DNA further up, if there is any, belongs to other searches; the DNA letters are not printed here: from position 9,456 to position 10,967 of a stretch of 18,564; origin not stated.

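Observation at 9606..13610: Two different O-antigen modification systems side by side next to the tailspike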

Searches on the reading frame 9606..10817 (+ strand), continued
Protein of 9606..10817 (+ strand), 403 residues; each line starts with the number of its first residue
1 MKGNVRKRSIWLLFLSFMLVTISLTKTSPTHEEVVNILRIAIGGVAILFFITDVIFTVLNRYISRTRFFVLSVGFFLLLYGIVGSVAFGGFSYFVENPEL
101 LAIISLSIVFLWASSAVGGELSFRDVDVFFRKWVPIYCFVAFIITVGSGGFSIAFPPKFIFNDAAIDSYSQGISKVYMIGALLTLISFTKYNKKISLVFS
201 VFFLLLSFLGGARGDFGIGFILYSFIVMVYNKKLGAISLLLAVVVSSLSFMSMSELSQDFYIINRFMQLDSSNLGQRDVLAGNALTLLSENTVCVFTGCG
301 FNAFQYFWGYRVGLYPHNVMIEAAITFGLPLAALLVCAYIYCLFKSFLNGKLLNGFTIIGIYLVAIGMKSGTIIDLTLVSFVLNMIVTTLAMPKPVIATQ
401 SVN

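Call 76: search_protein_representatives(alignment_id=A1)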
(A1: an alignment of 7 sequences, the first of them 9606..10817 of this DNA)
Query: 7 sequences, 413 profile positions. Proteins with E-value up to 0.001 (for the whole library): 534; up to 1e-10: 303; up to 1e-30: 226. The best 150 are listed.
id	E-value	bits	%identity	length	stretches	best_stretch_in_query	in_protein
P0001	1.9e-192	656.2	-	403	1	1-396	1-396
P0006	7.3e-144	496.2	-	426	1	5-412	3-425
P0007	1.3e-130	452.6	-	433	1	2-407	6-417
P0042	1.0e-83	298.0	-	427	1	11-386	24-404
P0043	3.3e-82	293.1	-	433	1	9-392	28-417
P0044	1.8e-75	270.9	-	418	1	11-383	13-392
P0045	3.8e-75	269.8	-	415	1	11-385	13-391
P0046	1.0e-69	252.0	-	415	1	7-394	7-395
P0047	7.9e-68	245.7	-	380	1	32-389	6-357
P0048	1.5e-67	244.8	-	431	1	10-388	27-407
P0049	2.5e-65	237.5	-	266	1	149-386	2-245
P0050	9.4e-64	232.3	-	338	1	67-383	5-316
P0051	3.6e-63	230.4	-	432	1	11-396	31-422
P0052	1.5e-62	228.4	-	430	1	37-386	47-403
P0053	5.0e-62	226.6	-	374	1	33-382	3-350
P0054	6.0e-62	226.4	-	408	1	6-387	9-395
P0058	4.4e-60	220.2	-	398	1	2-394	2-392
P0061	5.6e-60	219.9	-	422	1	1-384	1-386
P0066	4.2e-59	217.0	-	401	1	9-393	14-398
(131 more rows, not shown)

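Call 78: list_cluster_members(proteins=[P0042, P0043, P0044, P0045, P0046, P0048, P0054, P0058, P0061, P0066])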
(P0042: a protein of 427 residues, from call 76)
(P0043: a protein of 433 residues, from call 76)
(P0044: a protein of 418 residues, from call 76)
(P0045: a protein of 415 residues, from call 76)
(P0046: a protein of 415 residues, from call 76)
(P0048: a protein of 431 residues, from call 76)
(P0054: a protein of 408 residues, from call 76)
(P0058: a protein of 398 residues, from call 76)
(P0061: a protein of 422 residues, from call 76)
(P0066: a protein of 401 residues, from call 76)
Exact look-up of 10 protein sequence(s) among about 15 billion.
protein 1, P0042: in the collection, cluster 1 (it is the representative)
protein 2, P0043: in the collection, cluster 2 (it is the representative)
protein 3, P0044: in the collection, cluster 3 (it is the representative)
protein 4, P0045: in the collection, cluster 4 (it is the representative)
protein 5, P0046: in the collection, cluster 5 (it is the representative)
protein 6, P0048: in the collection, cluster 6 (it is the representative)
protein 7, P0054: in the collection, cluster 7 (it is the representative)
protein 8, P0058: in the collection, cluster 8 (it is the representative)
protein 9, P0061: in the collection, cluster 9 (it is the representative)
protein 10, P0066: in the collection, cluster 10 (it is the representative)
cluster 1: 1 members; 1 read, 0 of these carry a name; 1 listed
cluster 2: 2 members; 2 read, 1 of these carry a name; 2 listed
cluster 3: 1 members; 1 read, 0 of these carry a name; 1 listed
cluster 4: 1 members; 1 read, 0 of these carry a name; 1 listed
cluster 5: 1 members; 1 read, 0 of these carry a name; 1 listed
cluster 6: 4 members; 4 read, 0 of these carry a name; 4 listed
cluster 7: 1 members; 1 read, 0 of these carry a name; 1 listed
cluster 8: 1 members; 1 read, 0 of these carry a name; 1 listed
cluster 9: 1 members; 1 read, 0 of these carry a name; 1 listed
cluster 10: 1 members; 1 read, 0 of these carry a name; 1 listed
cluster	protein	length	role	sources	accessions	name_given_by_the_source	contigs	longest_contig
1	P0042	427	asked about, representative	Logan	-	-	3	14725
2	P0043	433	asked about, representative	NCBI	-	-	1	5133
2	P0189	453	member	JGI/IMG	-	hypothetical protein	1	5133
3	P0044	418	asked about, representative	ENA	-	-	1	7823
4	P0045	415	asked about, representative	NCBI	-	-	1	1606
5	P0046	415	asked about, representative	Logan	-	-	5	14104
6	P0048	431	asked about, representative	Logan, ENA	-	-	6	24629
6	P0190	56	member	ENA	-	-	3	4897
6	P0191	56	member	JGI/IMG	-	-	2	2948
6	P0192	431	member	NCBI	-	-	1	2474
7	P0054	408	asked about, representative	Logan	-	-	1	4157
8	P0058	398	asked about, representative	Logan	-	-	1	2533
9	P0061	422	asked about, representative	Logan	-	-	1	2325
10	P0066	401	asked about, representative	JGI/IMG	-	-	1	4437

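Call 79: search_solved_structures(query=A2, max_evalue=10, show_alignments=2)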
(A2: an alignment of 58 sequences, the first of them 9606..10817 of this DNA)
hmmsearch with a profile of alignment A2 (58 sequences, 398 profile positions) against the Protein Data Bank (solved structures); distinct sequences matched with E-value up to 10: 0.

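Call 80: search_protein_families(library=pfam, alignment_id=A2, max_evalue=0.01)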
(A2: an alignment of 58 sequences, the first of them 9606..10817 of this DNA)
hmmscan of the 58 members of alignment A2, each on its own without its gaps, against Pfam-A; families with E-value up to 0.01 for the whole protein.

A. member 1, window:9606-10817:+ (403 aa): 1 family
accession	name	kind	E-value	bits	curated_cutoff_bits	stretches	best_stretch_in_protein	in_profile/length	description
PF04932.20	Wzy_C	-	3.4e-05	24.1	31.7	1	200-335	3-148/149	O-Antigen ligase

B. families by the number of members that match (of 58 scanned): 1 family
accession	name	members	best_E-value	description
PF04932.20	Wzy_C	34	6.4e-09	O-Antigen ligase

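Call 81: find_encoding_contigs(protein=P0006, flank=10000, max_places=1)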
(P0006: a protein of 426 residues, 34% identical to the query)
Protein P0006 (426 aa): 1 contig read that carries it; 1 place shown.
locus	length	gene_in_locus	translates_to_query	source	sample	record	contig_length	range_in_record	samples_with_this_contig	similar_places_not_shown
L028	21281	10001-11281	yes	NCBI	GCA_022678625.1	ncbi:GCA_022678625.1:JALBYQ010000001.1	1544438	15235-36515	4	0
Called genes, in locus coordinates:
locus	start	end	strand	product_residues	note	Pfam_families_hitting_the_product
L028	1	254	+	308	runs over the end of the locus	PF00528:BPD_transp_1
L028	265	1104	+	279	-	PF00528:BPD_transp_1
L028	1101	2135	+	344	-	PF01408:GFO_IDH_MocA, PF22725:GFO_IDH_MocA_C3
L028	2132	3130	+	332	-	PF00005:ABC_tran, PF13304:AAA_21 (faint), PF08402:TOBE_2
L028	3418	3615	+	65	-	-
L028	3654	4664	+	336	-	PF01073:3Beta_HSD, PF01370:Epimerase, PF02719:Polysacc_synt_2, PF04321:RmlD_sub_bind, PF16363:GDP_Man_Dehyd, PF07993:NAD_binding_4 (weak)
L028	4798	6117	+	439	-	PF03446:NAD_binding_2, PF03721:UDPG_MGDP_dh_N, PF00984:UDPG_MGDP_dh, PF03720:UDPG_MGDP_dh_C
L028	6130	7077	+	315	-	PF01408:GFO_IDH_MocA, PF02894:GFO_IDH_MocA_C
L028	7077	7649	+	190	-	PF25084:LbH_EIF2B (weak), PF00132:Hexapep, PF25087:GMPPB_C (weak), PF00132:Hexapep, PF14602:Hexapep_2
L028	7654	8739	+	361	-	PF01041:DegT_DnrJ_EryC1, PF01212:Beta_elim_lyase, PF00155:Aminotran_1_2, PF01053:Cys_Met_Meta_PP (weak)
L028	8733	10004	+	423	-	PF01943:Polysacc_synt, PF13440:Polysacc_synt_3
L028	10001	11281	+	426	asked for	-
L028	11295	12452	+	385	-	PF13439:Glyco_transf_4, PF13579:Glyco_trans_4_4, PF00534:Glycos_transf_1, PF13692:Glyco_trans_1_4, PF13524:Glyco_trans_1_2 (weak)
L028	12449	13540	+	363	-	PF02350:Epimerase_2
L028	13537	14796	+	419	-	PF13439:Glyco_transf_4, PF13579:Glyco_trans_4_4, PF00534:Glycos_transf_1, PF13692:Glyco_trans_1_4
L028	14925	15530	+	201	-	PF02397:Bac_transf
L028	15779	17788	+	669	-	PF06082:YjbH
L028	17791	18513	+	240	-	PF11102:YjbF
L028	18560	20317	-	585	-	PF10983:DUF2793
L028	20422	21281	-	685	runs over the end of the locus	PF02706:Wzz, PF01656:CbiA (faint), PF13807:GNVR, PF06564:CBP_BcsQ (weak), PF09140:MipZ (weak), PF13614:AAA_31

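Call 82: find_encoding_contigs(protein=P0007, flank=10000, max_places=1)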
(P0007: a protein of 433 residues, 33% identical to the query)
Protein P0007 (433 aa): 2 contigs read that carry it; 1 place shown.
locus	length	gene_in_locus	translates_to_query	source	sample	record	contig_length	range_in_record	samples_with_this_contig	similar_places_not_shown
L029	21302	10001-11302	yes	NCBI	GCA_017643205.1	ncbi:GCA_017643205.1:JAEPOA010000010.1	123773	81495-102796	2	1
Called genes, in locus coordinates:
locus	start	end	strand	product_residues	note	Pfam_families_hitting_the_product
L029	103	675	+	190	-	PF02357:NusG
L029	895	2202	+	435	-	PF03446:NAD_binding_2 (weak), PF03721:UDPG_MGDP_dh_N, PF00984:UDPG_MGDP_dh, PF03720:UDPG_MGDP_dh_C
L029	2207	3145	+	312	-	PF01408:GFO_IDH_MocA, PF02894:GFO_IDH_MocA_C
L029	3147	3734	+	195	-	PF25084:LbH_EIF2B (weak), PF25087:GMPPB_C (faint), PF14602:Hexapep_2 (faint), PF00132:Hexapep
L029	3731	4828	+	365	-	PF00155:Aminotran_1_2, PF01041:DegT_DnrJ_EryC1, PF01212:Beta_elim_lyase, PF01053:Cys_Met_Meta_PP (weak)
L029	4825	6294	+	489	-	PF01943:Polysacc_synt (weak), PF13440:Polysacc_synt_3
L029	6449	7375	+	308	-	PF13469:Sulfotransfer_3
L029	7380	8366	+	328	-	PF13480:Acetyltransf_6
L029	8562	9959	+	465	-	PF23019:DUF7033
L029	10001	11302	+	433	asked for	-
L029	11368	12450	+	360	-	PF13439:Glyco_transf_4 (weak), PF00534:Glycos_transf_1, PF13692:Glyco_trans_1_4, PF13524:Glyco_trans_1_2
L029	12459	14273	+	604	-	PF13522:GATase_6, PF13537:GATase_7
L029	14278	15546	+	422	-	PF13439:Glyco_transf_4, PF13579:Glyco_trans_4_4, PF00534:Glycos_transf_1, PF13692:Glyco_trans_1_4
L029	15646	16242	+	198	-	PF02397:Bac_transf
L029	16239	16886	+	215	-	PF17836:PglD_N (weak), PF00132:Hexapep (faint)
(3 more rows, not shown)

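Call 99: find_related_loci(query=A1, collection=viral_contigs, flank=6000)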
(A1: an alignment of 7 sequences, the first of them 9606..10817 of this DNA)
Query A1 (403 aa) in viral_contigs; peptide patterns used: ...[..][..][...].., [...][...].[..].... (x = any residue, [..] = any of these).
80 stretches matched a pattern, but none encodes a relative of the query by tblastn (E <= 1e-3).

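Call 100: find_related_loci(query=A1, collection=genome_contigs, flank=6000)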
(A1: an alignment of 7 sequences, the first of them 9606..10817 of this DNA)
Query A1 (403 aa) in genome_contigs; peptide patterns used: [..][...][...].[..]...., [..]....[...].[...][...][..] (x = any residue, [..] = any of these).
32 stretches matched a pattern; 4 encode a relative of the query (tblastn E <= 1e-3); 4 distinct loci.
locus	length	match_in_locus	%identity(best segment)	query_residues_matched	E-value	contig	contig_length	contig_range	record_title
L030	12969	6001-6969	34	14-330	9e-44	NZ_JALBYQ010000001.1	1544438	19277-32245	Aliiroseovarius subalbicans strain N1Y82 NODE_1_length_1544438_cov_503.058916, whole genome shotgun sequence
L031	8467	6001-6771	33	76-331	4e-29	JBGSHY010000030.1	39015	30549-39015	MAG: Rhizobiaceae bacterium isolate JTS-AC116 k141_3142302, whole genome shotgun sequence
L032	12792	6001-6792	31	136-392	1e-27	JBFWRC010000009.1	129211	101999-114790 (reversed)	MAG: Beijerinckiaceae bacterium isolate CA_2019_TPBF_198 NODE_1299_length_129211_cov_5.746374_TPBF, whole genome shotgun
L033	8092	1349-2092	33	132-374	4e-23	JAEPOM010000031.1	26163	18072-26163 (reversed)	MAG: Henriciella sp. isolate HXMU1422-3 NODE_31_length_26163_cov_5.489726, whole genome shotgun sequence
